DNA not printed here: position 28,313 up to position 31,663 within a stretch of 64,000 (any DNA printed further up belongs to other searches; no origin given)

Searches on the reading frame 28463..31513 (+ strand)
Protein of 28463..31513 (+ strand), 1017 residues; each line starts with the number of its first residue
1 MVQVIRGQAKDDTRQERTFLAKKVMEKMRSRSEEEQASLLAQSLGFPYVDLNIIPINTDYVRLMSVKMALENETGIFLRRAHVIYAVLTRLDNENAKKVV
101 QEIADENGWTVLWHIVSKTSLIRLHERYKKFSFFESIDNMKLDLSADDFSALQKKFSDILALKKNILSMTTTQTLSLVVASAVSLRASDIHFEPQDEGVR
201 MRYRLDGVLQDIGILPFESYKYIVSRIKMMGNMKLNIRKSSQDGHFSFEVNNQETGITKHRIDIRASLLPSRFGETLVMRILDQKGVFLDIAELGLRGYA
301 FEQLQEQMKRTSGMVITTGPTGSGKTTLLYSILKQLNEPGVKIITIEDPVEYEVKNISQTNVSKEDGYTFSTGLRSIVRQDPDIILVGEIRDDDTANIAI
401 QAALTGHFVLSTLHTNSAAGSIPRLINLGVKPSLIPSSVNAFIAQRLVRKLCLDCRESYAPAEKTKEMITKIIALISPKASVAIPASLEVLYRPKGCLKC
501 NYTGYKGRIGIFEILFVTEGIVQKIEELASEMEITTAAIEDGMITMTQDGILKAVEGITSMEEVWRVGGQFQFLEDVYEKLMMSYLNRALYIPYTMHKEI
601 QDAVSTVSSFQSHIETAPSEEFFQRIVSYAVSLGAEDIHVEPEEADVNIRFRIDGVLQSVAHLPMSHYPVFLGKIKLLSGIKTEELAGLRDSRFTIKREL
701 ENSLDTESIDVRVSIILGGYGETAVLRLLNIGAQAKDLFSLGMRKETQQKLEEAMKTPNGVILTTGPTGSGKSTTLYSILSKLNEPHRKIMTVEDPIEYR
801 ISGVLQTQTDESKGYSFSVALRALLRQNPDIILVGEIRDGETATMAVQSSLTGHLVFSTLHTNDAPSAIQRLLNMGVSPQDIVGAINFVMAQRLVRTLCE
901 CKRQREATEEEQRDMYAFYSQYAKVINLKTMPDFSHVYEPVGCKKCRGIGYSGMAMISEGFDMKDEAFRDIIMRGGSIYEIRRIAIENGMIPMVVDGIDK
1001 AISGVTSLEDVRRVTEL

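Call 77: search_protein_families(library=pfam, proteins=[window:28463-31513:+], max_evalue=0.001)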
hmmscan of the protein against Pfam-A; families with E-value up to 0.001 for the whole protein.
window:28463-31513:+ (1017 aa): 32 families (the best 25 are shown)
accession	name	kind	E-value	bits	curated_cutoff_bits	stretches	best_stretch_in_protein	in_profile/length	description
PF00437.27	T2SSE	-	4.9e-214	710.3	24.9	2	174-566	11-370/370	Type II/IV secretion system protein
PF25199.1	nSTAND_NTPase5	-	5.7e-13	49.4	34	1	737-802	18-85/145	Novel STAND NTPase 5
PF20720.3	nSTAND3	-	4.1e-09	36.7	27.2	1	302-353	8-58/155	Novel STAND NTPase 3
PF13401.12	AAA_22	-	4.6e-09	37.1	27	0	311-356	4-49/130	AAA domain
PF13191.12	AAA_16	-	6.5e-09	36.9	32.6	0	297-343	5-55/167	AAA ATPase domain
PF13555.12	AAA_29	-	4.5e-08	33.2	27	0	301-329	12-39/61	P-loop containing region of AAA domain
PF01637.24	ATPase_2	-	3.8e-07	30.6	33.2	0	300-364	7-72/225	ATPase domain predominantly from Archaea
PF02492.25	cobW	-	6.5e-07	29.5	20.7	0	315-346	3-33/180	CobW/HypB/UreG, nucleotide-binding domain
PF00005.33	ABC_tran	-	7.5e-07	30.3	25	0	315-357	14-49/137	ABC transporter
PF13173.12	AAA_14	-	1.1e-06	29.1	27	0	314-357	4-48/129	AAA domain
PF12775.13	AAA_7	-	1.4e-06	28.4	25.8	0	304-347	25-68/181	P-loop containing dynein motor region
PF13604.12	AAA_30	-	2e-06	28.1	27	0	307-344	13-50/191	AAA domain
PF04851.21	ResIII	-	7.6e-06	26.4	22.5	0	300-340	11-51/164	Type III restriction enzyme, res subunit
PF13245.12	AAA_19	-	8.8e-06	26.4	25.1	0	309-340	8-39/134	AAA domain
PF03266.21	NTPase_1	-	1e-05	25.9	23.9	0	315-343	2-30/168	NTPase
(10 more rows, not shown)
